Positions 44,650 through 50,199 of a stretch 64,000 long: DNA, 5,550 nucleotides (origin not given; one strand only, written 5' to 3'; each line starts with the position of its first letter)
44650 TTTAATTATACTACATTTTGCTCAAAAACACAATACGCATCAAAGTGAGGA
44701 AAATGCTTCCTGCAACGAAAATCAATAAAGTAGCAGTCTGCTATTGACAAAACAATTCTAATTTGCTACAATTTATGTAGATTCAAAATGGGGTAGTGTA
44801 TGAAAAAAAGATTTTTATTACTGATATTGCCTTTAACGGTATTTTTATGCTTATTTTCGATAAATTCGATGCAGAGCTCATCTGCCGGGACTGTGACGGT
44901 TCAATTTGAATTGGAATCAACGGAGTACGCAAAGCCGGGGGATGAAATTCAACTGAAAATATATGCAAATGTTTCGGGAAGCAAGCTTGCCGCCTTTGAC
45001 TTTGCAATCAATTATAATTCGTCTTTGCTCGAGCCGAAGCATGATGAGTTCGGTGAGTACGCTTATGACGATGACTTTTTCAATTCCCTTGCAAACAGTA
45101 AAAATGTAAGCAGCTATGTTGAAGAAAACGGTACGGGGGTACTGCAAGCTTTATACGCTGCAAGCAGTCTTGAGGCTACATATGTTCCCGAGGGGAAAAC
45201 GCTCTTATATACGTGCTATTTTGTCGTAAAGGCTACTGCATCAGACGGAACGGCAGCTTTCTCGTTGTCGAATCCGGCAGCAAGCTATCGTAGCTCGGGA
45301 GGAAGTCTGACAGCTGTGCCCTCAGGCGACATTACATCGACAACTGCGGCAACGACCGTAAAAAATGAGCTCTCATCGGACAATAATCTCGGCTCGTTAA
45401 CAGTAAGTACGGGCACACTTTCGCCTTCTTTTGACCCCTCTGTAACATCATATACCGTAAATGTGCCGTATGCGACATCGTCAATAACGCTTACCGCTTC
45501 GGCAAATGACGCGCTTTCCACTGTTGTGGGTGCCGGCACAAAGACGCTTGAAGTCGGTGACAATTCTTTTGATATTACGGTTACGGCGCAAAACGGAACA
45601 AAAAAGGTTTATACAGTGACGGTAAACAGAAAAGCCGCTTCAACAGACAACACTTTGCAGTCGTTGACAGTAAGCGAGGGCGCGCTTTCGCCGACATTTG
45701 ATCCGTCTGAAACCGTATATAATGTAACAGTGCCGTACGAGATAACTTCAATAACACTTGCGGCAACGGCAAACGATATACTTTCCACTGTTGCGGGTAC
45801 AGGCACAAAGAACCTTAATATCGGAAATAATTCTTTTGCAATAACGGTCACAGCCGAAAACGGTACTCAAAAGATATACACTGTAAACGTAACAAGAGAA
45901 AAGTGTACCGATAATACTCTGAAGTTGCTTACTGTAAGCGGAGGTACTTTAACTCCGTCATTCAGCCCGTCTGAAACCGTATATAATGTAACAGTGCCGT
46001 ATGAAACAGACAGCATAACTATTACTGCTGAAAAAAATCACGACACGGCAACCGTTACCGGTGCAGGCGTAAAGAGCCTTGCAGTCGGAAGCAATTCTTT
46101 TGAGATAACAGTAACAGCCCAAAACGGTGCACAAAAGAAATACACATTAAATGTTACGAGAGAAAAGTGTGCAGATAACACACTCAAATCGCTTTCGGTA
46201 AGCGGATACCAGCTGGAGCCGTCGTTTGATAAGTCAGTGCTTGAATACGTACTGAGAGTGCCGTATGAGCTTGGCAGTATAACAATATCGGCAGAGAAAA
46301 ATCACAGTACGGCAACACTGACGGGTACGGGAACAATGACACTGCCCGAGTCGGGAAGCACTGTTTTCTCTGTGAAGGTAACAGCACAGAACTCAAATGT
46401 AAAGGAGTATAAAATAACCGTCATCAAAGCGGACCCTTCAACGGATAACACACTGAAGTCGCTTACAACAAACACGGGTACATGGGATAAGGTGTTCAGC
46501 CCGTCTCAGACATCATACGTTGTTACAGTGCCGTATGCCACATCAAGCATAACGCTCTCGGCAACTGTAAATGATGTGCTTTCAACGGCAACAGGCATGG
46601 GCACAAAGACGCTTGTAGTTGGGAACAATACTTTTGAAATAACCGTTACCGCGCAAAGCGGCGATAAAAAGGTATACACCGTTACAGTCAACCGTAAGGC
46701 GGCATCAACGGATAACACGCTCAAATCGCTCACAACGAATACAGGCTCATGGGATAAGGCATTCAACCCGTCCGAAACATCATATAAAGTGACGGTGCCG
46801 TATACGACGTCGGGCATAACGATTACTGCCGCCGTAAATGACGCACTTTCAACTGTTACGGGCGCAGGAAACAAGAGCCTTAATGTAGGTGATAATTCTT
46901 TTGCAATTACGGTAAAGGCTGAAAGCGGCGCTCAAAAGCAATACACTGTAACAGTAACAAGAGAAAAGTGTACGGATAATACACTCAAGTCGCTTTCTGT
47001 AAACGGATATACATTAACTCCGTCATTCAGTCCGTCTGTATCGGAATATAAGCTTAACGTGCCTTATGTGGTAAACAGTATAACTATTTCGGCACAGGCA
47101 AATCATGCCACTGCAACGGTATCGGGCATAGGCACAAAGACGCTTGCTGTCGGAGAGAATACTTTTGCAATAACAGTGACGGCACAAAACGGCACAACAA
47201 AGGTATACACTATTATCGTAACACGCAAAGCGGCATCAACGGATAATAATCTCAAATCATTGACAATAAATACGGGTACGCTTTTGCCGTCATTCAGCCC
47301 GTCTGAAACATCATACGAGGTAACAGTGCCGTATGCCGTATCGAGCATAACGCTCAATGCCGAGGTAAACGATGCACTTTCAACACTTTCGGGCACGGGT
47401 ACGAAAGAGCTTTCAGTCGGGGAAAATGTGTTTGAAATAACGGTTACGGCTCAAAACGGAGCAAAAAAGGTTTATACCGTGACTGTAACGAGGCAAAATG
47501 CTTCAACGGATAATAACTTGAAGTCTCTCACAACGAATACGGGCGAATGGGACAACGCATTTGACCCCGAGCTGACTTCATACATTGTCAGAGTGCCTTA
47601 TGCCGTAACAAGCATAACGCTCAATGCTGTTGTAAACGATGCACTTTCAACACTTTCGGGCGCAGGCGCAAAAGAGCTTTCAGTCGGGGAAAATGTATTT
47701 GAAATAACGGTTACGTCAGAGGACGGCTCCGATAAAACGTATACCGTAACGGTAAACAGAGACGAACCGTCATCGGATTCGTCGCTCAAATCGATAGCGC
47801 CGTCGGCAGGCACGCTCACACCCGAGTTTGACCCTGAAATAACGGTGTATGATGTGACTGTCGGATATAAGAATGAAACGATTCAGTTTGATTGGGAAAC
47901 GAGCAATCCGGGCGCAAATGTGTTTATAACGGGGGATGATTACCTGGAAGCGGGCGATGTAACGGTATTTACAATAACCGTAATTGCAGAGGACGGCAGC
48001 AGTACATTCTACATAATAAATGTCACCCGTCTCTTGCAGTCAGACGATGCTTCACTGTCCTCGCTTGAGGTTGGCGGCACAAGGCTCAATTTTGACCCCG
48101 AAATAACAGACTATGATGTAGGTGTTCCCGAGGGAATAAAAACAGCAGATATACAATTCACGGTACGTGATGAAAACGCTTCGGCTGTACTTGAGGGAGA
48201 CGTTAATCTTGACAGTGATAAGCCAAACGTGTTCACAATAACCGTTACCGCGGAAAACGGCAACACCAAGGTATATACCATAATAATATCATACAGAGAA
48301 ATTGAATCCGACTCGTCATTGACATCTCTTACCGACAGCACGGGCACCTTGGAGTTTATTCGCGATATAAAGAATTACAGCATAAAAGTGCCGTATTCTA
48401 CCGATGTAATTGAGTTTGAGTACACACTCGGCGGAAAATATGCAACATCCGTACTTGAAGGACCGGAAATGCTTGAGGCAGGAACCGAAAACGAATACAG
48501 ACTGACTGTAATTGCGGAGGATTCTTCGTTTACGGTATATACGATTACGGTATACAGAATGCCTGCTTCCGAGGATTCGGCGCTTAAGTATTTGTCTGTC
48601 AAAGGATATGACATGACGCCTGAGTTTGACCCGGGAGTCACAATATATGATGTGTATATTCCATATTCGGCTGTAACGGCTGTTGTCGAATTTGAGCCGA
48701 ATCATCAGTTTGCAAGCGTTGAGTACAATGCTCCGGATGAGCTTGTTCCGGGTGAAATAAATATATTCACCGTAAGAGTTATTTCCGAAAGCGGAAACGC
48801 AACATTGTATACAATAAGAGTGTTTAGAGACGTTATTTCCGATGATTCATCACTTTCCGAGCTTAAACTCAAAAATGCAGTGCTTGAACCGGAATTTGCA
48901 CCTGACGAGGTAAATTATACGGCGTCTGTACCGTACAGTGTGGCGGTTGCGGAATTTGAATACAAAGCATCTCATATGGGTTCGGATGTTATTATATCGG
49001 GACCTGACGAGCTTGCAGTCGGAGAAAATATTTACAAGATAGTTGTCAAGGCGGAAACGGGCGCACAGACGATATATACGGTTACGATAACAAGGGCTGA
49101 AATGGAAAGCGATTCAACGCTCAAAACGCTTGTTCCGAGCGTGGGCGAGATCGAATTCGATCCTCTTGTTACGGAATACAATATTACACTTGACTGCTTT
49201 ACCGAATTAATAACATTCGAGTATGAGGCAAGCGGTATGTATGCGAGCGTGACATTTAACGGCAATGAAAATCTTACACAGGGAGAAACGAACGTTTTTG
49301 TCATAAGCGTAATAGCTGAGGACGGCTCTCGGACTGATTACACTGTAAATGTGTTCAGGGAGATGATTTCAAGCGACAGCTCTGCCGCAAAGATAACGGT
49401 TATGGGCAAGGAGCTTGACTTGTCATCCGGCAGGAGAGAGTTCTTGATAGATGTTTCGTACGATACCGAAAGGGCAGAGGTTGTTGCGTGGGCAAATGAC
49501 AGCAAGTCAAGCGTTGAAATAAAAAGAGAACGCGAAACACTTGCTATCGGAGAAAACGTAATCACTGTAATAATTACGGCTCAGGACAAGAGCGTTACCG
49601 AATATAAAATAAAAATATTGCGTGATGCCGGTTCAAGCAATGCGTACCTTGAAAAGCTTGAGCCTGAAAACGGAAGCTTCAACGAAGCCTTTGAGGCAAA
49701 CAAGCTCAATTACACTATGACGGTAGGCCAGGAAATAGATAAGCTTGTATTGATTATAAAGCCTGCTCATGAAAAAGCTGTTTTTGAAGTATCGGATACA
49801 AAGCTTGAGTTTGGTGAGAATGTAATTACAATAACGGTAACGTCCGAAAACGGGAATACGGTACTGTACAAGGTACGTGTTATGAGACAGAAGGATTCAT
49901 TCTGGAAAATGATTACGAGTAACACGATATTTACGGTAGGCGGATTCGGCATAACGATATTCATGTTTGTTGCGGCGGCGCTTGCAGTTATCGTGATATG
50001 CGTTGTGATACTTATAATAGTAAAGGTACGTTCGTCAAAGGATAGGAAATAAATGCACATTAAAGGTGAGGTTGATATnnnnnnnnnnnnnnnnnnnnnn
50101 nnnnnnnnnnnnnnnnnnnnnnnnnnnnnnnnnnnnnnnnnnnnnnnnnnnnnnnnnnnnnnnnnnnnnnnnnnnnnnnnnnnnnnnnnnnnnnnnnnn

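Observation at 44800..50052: Surface protein with a cohesin-like module, ~17 cadherin-like repeats and a C-terminal membrane anchor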

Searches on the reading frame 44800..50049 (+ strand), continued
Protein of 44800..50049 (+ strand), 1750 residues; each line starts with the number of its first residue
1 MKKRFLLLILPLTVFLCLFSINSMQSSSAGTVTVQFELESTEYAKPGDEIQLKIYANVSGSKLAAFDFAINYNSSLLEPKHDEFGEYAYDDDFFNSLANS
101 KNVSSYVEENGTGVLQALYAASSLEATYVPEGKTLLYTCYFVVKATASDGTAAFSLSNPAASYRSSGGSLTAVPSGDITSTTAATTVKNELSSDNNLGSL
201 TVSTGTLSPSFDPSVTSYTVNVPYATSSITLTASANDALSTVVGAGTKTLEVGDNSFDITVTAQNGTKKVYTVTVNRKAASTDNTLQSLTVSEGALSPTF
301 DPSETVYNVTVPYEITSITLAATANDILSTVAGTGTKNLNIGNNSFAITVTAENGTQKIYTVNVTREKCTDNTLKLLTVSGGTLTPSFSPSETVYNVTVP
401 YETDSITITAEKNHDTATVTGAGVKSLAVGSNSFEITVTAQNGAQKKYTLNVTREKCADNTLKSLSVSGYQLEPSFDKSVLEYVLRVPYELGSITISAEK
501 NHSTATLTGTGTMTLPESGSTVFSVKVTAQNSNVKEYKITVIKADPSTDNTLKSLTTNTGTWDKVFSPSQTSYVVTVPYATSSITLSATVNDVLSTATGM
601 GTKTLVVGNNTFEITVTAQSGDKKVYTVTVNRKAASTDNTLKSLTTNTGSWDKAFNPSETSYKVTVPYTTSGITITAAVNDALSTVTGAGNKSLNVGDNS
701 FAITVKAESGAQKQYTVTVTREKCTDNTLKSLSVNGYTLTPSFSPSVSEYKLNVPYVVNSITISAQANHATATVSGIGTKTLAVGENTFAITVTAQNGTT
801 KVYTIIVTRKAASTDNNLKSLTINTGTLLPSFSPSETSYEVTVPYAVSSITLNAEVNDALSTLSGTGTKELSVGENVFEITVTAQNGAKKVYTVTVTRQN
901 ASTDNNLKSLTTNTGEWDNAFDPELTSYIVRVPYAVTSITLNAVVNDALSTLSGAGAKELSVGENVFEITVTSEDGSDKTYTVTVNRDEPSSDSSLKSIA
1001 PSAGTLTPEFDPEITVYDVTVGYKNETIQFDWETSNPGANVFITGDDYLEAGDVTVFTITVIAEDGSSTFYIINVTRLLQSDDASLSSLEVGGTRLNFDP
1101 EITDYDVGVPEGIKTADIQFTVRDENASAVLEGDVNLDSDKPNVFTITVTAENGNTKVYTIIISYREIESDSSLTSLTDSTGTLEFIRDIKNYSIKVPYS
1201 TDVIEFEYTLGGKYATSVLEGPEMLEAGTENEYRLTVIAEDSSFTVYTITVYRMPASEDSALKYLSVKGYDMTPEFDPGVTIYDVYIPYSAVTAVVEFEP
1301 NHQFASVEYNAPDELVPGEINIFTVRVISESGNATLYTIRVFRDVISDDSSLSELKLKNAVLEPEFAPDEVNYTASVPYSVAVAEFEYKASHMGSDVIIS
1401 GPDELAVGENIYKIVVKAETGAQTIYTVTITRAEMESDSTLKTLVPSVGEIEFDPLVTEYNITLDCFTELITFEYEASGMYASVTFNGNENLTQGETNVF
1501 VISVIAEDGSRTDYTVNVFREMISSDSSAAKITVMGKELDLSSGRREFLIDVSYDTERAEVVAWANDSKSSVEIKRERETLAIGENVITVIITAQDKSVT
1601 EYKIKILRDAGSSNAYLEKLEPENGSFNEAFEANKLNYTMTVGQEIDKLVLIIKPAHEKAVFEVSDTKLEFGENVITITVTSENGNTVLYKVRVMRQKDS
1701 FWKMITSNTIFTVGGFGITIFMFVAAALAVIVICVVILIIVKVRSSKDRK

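Call 54: find_encoding_contigs(protein=P0044, flank=10000, max_places=2)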
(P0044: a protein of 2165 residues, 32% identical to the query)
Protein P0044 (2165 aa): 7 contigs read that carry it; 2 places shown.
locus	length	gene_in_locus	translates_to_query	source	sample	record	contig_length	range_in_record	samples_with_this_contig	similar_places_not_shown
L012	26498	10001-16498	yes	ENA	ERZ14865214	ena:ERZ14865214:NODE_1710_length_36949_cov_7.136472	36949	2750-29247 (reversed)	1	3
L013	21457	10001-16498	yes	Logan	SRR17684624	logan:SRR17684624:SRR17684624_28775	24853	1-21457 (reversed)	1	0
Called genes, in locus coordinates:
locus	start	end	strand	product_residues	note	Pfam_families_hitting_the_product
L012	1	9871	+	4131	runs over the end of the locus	PF12810:ALK_LTK_GRD, PF12733:Cadherin-like, PF12810:ALK_LTK_GRD, PF12733:Cadherin-like, PF02368:Big_2, PF21461:HL_N-beta (weak)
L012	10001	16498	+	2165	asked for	PF12733:Cadherin-like, PF00404:Dockerin_1 (weak)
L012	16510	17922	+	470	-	PF12733:Cadherin-like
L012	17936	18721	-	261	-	PF00528:BPD_transp_1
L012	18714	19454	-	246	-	PF00005:ABC_tran, PF13304:AAA_21 (faint)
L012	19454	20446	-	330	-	PF13379:NMT1_2, PF09084:NMT1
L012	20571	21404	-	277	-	PF01551:Peptidase_M23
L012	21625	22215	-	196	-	PF18798:LPD3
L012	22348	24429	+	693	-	PF00580:UvrD-helicase, PF01443:Viral_helicase1 (faint), PF13245:AAA_19, PF13604:AAA_30 (faint), PF13087:AAA_12 (faint), PF13361:UvrD_C, PF13538:UvrD_C_2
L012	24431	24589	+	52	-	-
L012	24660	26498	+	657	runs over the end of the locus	PF22745:Nlig-Ia, PF01653:DNA_ligase_aden, PF03120:OB_DNA_ligase, PF03119:DNA_ligase_ZBD, PF14520:HHH_5 (faint), PF12826:HHH_2, PF00533:BRCT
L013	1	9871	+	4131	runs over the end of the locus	PF12810:ALK_LTK_GRD, PF12733:Cadherin-like, PF12810:ALK_LTK_GRD, PF12733:Cadherin-like, PF02368:Big_2, PF21461:HL_N-beta (weak)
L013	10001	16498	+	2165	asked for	PF12733:Cadherin-like, PF00404:Dockerin_1 (weak)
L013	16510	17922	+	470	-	PF12733:Cadherin-like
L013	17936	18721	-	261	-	PF00528:BPD_transp_1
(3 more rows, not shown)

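Call 55: find_encoding_contigs(protein=P0010, flank=10000, max_places=2)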
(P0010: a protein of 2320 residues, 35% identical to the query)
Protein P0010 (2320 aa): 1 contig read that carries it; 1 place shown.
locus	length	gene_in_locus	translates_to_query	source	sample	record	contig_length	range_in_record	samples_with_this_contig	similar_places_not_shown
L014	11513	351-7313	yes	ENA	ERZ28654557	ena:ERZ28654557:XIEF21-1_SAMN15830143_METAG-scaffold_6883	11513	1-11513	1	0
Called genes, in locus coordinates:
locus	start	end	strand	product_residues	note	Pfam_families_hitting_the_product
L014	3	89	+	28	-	?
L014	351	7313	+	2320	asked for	PF12733:Cadherin-like, PF16410:DUF5018 (faint), PF12733:Cadherin-like, PF13778:DUF4174 (faint), PF14873:BNR_assoc_N (faint), PF12733:Cadherin-like, PF00404:Dockerin_1 (weak)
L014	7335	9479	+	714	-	-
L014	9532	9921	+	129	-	-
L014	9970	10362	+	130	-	PF09394:Inhibitor_I42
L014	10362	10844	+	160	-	-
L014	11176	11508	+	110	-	-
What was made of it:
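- They sit in different gene contexts (calls 54, 55).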

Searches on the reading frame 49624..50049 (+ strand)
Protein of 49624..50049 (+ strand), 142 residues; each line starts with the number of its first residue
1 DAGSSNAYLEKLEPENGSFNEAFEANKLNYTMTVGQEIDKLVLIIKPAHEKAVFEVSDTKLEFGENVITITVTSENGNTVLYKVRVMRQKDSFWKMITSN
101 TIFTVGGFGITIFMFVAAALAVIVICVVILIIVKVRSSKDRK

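Call 6: search_protein_families(library=pfam, proteins=[window:49624-50049:+], max_evalue=10)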
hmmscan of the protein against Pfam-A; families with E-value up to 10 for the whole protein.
seq(142 aa): 7 families
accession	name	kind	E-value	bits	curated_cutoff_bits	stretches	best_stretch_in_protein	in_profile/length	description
PF12733.13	Cadherin-like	-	1.4e-07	32.3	24.2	1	21-89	8-89/89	Cadherin-like beta sandwich domain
PF14036.11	YlaH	-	0.0029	18.4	27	1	86-136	25-75/76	YlaH-like protein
PF15820.10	ECSCR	-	0.0036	17.6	27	1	88-140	5-56/104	Endothelial cell-specific chemotaxis regulator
PF16944.10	KCH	-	0.023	14.8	27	1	74-128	177-231/251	Fungal potassium channel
PF06387.16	Calcyon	-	0.21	12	25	1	55-135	32-105/180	D1 dopamine receptor-interacting protein (calcyon)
PF04881.20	Adeno_GP19K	-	1.2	9.5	27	1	106-142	94-130/133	Adenovirus GP19K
PF06143.16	Baculo_11_kDa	-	1.6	8.8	28.4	1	89-137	18-61/84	Baculovirus 11 kDa family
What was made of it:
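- On Cadherin-like beta sandwich (Pfam PF12733): The 17th (last) repeat scores 32.3 bits on its own (call 6).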
